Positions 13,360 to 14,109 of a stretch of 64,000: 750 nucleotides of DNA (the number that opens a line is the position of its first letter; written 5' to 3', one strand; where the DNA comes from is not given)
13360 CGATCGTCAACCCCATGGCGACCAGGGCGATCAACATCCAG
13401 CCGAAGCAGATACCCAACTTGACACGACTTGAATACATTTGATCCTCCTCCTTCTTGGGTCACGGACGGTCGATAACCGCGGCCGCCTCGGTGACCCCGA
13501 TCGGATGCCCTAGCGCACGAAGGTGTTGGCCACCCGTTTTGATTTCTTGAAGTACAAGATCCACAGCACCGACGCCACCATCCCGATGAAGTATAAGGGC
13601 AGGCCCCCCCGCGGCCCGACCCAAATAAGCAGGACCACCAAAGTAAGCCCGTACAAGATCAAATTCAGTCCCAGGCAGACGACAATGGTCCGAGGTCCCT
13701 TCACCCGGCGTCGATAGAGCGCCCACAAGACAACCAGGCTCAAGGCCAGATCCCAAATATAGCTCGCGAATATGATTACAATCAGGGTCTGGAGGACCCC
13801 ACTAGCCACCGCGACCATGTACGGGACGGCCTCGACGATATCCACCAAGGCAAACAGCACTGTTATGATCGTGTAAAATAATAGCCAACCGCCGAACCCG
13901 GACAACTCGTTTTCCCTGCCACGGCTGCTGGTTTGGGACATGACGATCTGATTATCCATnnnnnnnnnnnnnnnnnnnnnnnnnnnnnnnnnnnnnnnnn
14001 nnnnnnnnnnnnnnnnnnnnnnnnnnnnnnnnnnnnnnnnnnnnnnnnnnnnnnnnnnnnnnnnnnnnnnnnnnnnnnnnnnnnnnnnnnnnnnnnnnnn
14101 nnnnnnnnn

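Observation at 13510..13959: DUF2569-like 4-helix membrane protein embedded between CARP genes, with a paralog next to another CARP-like ORF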

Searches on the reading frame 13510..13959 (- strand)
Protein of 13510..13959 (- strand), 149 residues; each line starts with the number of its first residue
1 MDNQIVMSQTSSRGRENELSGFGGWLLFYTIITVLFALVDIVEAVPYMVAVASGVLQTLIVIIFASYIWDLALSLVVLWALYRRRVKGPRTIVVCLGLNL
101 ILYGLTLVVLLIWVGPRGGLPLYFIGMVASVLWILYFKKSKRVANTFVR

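Call 3: search_protein_families(library=pfam, max_evalue=1, proteins=[window:13510-13959:-])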
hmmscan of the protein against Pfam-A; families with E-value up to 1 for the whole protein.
window:13510-13959:- (149 aa): 1 family
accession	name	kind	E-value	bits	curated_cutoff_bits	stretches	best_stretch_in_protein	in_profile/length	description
PF10754.15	DUF2569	-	1e-09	39.4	26.5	1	20-148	2-143/143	Protein of unknown function (DUF2569)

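Call 8: search_protein_families(library=ncbifam, max_evalue=0.1, proteins=[window:13510-13959:-])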
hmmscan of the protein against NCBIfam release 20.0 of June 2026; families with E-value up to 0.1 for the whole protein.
window:13510-13959:- (149 aa): 0 families

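Call 9: find_homologous_proteins(query=window:13510-13959:-, max_evalue=0.001)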
Query window:13510-13959:- (149 aa): 1 proteins with E <= 0.001 among 104 candidates.
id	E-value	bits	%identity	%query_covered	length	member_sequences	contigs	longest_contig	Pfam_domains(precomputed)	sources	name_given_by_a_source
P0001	1.9e-87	309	100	100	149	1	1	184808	PF10754.16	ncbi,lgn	-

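Call 10: find_encoding_contigs(protein=P0001, flank=10000, max_places=6)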
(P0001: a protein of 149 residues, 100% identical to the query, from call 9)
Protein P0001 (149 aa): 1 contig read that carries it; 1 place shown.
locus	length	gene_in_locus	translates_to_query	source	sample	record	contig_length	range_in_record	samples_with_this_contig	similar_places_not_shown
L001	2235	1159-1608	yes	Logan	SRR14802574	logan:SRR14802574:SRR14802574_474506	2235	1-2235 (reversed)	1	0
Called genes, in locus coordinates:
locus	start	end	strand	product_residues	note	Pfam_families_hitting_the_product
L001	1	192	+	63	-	?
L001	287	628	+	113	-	-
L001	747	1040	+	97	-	-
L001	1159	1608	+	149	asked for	PF10754:DUF2569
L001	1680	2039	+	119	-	-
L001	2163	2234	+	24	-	?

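Call 15: find_homologous_proteins(query=A3, max_evalue=0.01)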
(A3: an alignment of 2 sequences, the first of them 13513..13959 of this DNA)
Query A3 (2 sequences) (149 aa, profile of the alignment): 48 proteins with E <= 0.01 among 1373 candidates.
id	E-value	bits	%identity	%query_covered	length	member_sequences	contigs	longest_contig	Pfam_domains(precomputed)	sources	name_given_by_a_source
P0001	1.2e-74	267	100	100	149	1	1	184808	PF10754.16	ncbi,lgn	-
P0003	1.4e-58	215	31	95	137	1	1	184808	PF10754.16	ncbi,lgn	-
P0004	1.7e-49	186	32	89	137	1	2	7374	PF10754.16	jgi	jgi:hypothetical protein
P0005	6.6e-28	116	31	99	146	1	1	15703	PF10754.16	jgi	jgi:hypothetical protein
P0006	4.0e-26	110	30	95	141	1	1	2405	PF10754.16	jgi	jgi:hypothetical protein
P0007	1.1e-20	92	24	91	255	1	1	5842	PF10754.16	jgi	jgi:MFS family permease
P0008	1.1e-18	86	31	100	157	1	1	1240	PF10754.16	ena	-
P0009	9.3e-11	60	29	87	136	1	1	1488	PF10754.16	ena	-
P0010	1.1e-10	60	32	53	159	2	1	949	PF10754.16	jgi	jgi:hypothetical protein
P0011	2.1e-10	59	30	87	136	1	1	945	PF10754.16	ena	-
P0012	7.5e-10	57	27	94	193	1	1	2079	PF10754.16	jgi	jgi:hypothetical protein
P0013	9.4e-10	57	29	90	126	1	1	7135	PF10754.16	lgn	-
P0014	1.0e-9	57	61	15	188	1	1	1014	PF10754.16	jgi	jgi:hypothetical protein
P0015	1.3e-9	56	27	92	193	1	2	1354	PF10754.16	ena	-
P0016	4.0e-9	55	27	92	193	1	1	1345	PF10754.16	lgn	-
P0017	2.1e-8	52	30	98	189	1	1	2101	PF10754.16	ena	-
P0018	2.4e-8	52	25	90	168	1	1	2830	PF10754.16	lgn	-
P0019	9.7e-8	50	67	12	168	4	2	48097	PF10754.16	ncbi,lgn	-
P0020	1.0e-7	50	27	86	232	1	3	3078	PF10754.16,PF14237.12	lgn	-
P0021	1.7e-7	49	25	100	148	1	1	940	PF10754.16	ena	-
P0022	2.0e-7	49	38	21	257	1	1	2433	PF12773.14,PF10754.16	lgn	-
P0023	2.3e-7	49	27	91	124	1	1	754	PF10754.16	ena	-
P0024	2.9e-7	49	31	93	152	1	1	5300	PF10754.16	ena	-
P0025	4.7e-7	48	29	90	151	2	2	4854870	PF10754.16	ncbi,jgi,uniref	ncbi:DUF2569 family protein [Paraburkholderia fungorum]|jgi:hypothetical protein|uniref:DUF2569 fami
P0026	4.9e-7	48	28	91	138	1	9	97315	PF10754.16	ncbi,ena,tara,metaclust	tara:strand:+ start:2216 stop:2632 length:417 start_codon:yes stop_codon:yes gene_type:complete|meta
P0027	5.4e-7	48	32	94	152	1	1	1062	PF10754.16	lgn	-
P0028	9.2e-7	47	59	11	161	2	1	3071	PF10754.16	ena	-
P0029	1.0e-6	47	57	15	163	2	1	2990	PF10754.16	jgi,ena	-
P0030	1.3e-6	47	29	90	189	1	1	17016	PF10754.16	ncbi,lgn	-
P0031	1.8e-6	46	68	13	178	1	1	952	PF10754.16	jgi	jgi:hypothetical protein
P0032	3.2e-6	45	24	98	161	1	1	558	PF10754.16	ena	-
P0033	4.0e-6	45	29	88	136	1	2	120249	PF10754.16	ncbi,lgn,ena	-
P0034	9.9e-6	44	26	91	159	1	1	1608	PF10754.16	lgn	-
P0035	1.8e-5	43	24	94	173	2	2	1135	PF10754.16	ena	-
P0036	1.9e-5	43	34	87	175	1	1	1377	PF10754.16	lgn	-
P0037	2.2e-5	43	25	95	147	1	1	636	PF10754.16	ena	-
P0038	2.9e-5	42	63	16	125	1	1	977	PF10754.16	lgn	-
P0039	8.3e-5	41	58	16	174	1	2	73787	PF10754.16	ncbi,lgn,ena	-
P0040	9.6e-5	40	26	86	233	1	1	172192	PF10754.16,PF14237.12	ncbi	ncbi:MAG: DUF2569 family protein [Luteolibacter sp.]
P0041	1.2e-4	40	25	91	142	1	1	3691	PF10754.16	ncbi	-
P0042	1.4e-4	40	28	91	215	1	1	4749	PF10754.16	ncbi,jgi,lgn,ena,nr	ncbi:MAG: DUF2569 domain-containing protein [Novosphingobium sp.]|nr:DUF2569 domain-containing prote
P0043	1.6e-4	40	26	91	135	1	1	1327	PF10754.16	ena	-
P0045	9.5e-4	37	27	95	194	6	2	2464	PF10754.16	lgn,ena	-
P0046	1.6e-3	37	59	15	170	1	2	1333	PF10754.16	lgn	-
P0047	1.7e-3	36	29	97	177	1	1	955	PF10754.16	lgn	-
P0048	2.5e-3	36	25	93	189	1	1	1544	PF10754.16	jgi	-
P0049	4.4e-3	35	27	96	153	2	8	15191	PF10754.16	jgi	jgi:hypothetical protein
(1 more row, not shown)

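Call 16: find_encoding_contigs(protein=P0004, flank=10000, max_places=4)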
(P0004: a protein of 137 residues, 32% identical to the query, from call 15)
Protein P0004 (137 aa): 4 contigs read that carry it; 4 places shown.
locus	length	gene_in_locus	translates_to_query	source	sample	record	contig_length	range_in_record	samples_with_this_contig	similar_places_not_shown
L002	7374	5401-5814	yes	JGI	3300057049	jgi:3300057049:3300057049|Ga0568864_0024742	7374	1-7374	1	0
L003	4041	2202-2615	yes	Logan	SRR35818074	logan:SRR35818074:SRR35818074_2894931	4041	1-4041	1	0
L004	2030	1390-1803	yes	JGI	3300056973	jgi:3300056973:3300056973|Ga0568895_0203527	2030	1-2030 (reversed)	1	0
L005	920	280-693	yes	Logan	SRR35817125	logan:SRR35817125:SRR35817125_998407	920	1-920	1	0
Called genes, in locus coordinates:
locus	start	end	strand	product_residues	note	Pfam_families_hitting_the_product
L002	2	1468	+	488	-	?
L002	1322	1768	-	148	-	-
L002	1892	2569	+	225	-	PF14355:Abi_C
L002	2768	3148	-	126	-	-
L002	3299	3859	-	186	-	PF24521:Ank_KRIT1 (faint), PF12796:Ank_2, PF13857:Ank_5 (weak), PF00023:Ank, PF13637:Ank_4, PF00023:Ank (weak), PF12796:Ank_2 (weak), PF00023:Ank (weak), +1 more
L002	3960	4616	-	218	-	PF03358:FMN_red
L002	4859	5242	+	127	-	-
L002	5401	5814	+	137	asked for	PF10754:DUF2569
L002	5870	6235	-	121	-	-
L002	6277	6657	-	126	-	-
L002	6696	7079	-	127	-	-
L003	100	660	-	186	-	PF24521:Ank_KRIT1 (faint), PF12796:Ank_2, PF13857:Ank_5 (weak), PF00023:Ank, PF13637:Ank_4, PF00023:Ank (weak), PF12796:Ank_2 (weak), PF00023:Ank (weak), +1 more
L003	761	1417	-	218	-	PF03358:FMN_red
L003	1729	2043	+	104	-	-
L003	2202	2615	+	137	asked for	PF10754:DUF2569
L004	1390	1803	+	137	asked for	PF10754:DUF2569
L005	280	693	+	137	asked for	PF10754:DUF2569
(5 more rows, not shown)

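Call 17: find_encoding_contigs(protein=P0005, flank=10000, max_places=4)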
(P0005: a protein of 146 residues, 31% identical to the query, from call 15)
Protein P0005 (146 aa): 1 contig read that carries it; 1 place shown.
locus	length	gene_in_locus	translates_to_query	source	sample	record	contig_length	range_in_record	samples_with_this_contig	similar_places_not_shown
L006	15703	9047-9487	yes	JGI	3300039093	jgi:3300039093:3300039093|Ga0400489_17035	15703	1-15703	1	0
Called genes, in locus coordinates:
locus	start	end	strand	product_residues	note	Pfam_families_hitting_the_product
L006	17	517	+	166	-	PF00583:Acetyltransf_1, PF13673:Acetyltransf_10, PF13508:Acetyltransf_7, PF08445:FR47 (weak)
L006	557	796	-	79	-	-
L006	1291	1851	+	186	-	PF07929:PRiA4_ORF3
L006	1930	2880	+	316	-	PF03547:Mem_trans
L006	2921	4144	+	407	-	PF00083:Sugar_tr, PF07690:MFS_1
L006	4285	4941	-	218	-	PF03358:FMN_red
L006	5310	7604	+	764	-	PF00672:HAMP, PF00989:PAS (weak), PF08448:PAS_4, PF13426:PAS_9, PF00015:MCPsignal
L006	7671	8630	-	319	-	PF04392:ABC_sub_bind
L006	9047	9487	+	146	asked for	PF10754:DUF2569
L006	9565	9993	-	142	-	PF00583:Acetyltransf_1, PF13673:Acetyltransf_10, PF08445:FR47, PF13508:Acetyltransf_7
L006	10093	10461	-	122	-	-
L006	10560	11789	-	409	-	-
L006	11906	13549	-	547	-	PF14559:TPR_19 (faint)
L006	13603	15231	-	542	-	PF07719:TPR_2 (faint), PF13424:TPR_12 (faint), PF07721:TPR_4 (faint)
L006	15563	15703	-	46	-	?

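Call 18: find_encoding_contigs(protein=P0006, flank=10000, max_places=4)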
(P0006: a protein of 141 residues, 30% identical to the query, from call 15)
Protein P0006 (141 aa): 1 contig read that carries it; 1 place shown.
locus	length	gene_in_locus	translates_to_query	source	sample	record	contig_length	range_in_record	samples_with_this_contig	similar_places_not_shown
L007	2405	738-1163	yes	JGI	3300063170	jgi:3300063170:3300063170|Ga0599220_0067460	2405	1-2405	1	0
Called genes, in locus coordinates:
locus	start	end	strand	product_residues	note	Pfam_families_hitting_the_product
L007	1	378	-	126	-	?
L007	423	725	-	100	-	-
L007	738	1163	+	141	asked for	PF10754:DUF2569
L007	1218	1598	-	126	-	-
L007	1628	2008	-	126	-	-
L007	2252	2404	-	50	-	?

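Call 26: find_encoding_contigs(protein=P0008, flank=10000, max_places=4)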
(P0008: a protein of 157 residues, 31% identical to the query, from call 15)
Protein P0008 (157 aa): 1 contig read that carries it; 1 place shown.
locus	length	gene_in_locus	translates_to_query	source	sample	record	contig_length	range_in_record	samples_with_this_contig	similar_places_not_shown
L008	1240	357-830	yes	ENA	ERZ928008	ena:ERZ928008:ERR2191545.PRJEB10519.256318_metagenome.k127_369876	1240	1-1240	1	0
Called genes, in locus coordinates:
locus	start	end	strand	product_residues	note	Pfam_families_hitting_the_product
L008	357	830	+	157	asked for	PF10754:DUF2569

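Call 27: find_encoding_contigs(protein=P0007, flank=10000, max_places=4)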
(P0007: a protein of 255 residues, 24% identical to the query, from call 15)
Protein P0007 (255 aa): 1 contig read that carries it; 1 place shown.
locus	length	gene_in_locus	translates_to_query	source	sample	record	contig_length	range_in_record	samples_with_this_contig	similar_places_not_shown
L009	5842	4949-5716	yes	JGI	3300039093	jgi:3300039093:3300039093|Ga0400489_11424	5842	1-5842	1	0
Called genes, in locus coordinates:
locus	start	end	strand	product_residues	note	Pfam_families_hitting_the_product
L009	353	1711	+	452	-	PF06245:DUF1015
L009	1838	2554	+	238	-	-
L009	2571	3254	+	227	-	PF05175:MTS, PF13847:Methyltransf_31 (weak), PF08241:Methyltransf_11 (weak), PF13649:Methyltransf_25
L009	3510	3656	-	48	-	-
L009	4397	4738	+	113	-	-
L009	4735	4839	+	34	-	-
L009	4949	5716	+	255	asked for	PF10754:DUF2569 (faint)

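Call 37: find_related_loci(query=A5, collection=genome_contigs, flank=10000)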
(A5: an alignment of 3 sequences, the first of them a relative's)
Query A5 (126 aa) in genome_contigs; peptide patterns used: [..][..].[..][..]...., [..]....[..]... (x = any residue, [..] = any of these).
600 stretches matched a pattern, but none encodes a relative of the query by tblastn (E <= 1e-3).

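Call 50: find_related_loci(query=A5, collection=metagenome_contigs, flank=10000)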
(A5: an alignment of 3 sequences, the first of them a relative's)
Query A5 (126 aa) in metagenome_contigs; peptide patterns used: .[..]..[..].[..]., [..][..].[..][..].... (x = any residue, [..] = any of these).
172 stretches matched a pattern, but none encodes a relative of the query by tblastn (E <= 1e-3).

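Call 52: find_related_loci(query=A8, collection=metagenome_contigs, flank=10000)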
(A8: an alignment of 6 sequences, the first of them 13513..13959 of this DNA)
Query A8 (149 aa) in metagenome_contigs; peptide patterns used: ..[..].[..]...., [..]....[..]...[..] (x = any residue, [..] = any of these).
318 stretches matched a pattern; 87 encode a relative of the query (tblastn E <= 1e-3); the best 80 are kept; 80 distinct loci.
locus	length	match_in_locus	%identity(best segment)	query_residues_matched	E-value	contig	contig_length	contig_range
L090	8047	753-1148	30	12-149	2e-9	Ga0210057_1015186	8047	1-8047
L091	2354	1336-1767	26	16-149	4e-9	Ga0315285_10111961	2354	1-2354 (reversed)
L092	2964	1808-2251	29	3-148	8e-9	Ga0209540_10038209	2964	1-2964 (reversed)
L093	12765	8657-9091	30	7-149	1e-8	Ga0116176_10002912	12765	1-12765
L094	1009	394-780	25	15-149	9e-9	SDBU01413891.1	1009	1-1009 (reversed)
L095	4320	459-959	30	4-149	2e-8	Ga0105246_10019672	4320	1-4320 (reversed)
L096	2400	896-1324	28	7-149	2e-8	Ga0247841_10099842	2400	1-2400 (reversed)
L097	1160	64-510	28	1-148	4e-8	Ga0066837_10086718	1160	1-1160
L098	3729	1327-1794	28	15-149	5e-8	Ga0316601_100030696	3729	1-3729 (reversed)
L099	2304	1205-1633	26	15-149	6e-8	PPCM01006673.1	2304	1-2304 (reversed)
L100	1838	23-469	28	1-148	4e-8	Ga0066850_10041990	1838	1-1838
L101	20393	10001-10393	33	16-149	8e-8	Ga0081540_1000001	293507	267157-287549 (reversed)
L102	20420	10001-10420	28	18-149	1e-7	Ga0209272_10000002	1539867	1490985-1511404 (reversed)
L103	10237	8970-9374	28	8-149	1e-7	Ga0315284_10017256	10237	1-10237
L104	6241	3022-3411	29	12-149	1e-7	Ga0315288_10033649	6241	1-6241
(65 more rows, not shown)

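Call 56: predict_structure(alignment_id=A7)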
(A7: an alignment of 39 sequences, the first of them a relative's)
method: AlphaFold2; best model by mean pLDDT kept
length: 149 residues; sequences in the alignment: 39
mean_pLDDT: 87.3   pTM: 0.77
mean pLDDT of the five models: 87.3, 87.1, 86.6, 86.3, 86.1
residues with pLDDT >= 90: 93; 70-90: 34; 50-70: 22; < 50: 0
segments of 3 or more residues with pLDDT < 50: none
pLDDT, mean of each block of 10 residues (from residue 1): 60 59 84 95 93 87 94 97 92 97 93 85 92 96 84
secondary structure, 60 per line:
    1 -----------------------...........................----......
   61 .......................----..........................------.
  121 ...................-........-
elements in order: H24-50 H55-83 H88-113 H120-139 H141-148

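Call 61: fold_search(model_id=the predicted structure, library=pdb)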
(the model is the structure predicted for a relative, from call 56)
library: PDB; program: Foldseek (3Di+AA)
matches with E <= 10: 205; with E <= 0.001: 0
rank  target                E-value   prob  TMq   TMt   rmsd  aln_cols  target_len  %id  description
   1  9dzw_A                2.5e-01  0.96  0.43  0.45   7.0       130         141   18  De novo calcium channel hexamer, CalC6_3 with DHR extensions (released 2025-10-01)
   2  9u78_A                5.1e-01  0.93  0.44  0.52   5.1       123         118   13  Single Chain Protein of De Novo Designed Helix Bundles-4EH2 with KDPV Loop (released 2025-04-09)
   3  6n63                  9.8e-01  0.87  0.47  0.49   4.9       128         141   10  Crystal structure of an Iron binding protein (released 2019-07-17)
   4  1x8z_A                1.1e+00  0.97  0.57  0.57   4.1       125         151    7  Crystal structure of a pectin methylesterase inhibitor from Arabidopsis thaliana (released 2004-12-28)
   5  21du_R                1.3e+00  0.54  0.39  0.24   8.5       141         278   14  Cryo-EM structure of the apomorphine bound ADGRG6-Gs complex (released 2026-02-11)
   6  7ra3_R                1.4e+00  0.38  0.38  0.19   8.9       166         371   13  cryo-EM of human Gastric inhibitory polypeptide receptor GIPR bound to GIP (released 2022-04-13)
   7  1x90_A                1.5e+00  0.94  0.58  0.58   3.6       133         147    8  Crystal structure of mutant form B of a pectin methylesterase inhibitor from Arabidopsis (released 2004-12-28)
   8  8a6m_MODEL_1_A        1.5e+00  0.85  0.53  0.50   4.9       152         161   12  Phosphatidylserine-dependent synaptic vesicle membrane sculpting by synaptogyrin (released 2023-05-24)
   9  8yvu_B                1.5e+00  0.82  0.50  0.48   4.6       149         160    8  structure of Ige receptor (released 2024-11-06)
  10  6jx6_C                1.6e+00  0.30  0.31  0.31  20.7       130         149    9  Tetrameric form of Smac (released 2019-12-04)
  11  7yp7_R                1.7e+00  0.44  0.37  0.25   8.4       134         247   12  apo-ADGRG2 coupled to Gs (released 2022-08-24)
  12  8y81_B                1.7e+00  0.15  0.27  0.26  10.1       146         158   11  Structure of the ige-fc bound to its high affinity receptor fc(epsilon)ri (released 2024-07-10)
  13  8d9p                  1.8e+00  0.98  0.68  0.54   3.3       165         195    7  De Novo Photosynthetic Reaction Center Protein Equipped with Heme B and Mn(II) cations (released 2022-09-28)
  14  8k7t_B                1.8e+00  0.41  0.39  0.37   7.3       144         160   10  Mouse Fc epsilon RI in complex with mIgE Fc (released 2024-07-17)
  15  3fse_A                1.8e+00  0.38  0.36  0.18  18.3       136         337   10  Crystal structure of a two-domain protein containing dj-1/thij/pfpi-like and ferritin-like domains (ava_4496) from ana (released 2009-02-03)
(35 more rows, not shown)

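Call 68: find_encoding_contigs(protein=P0009, flank=10000, max_places=3)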
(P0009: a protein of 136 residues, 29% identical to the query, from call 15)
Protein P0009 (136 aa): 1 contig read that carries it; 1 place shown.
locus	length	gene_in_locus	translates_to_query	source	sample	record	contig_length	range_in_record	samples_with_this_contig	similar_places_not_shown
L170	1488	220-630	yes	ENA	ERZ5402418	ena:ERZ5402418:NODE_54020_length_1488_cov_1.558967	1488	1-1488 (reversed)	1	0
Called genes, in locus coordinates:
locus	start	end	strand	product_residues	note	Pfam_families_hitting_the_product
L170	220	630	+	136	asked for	PF10754:DUF2569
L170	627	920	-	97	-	-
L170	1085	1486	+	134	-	?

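Call 69: find_encoding_contigs(protein=P0013, flank=10000, max_places=3)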
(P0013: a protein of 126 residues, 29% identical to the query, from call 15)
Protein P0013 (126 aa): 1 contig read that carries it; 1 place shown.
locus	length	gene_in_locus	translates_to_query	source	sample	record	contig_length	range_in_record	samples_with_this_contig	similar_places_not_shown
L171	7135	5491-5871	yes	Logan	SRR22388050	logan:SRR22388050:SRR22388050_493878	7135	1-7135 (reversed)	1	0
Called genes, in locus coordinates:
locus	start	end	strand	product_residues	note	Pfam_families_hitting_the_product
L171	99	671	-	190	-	PF02676:TYW3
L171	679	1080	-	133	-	PF06935:DUF1284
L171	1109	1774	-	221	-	PF13483:Lactamase_B_3, PF12706:Lactamase_B_2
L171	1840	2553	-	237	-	PF00702:Hydrolase, PF12710:HAD, PF13419:HAD_2 (faint), PF13242:Hydrolase_like (faint), PF08282:Hydrolase_3 (weak)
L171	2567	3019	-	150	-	PF00383:dCMP_cyt_deam_1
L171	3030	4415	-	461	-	PF01425:Amidase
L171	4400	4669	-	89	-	-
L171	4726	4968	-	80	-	PF04973:NMN_transporter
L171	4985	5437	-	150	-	-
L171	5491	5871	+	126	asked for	PF10754:DUF2569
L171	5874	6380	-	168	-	PF00383:dCMP_cyt_deam_1, PF14437:MafB19-deam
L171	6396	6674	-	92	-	-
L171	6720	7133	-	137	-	?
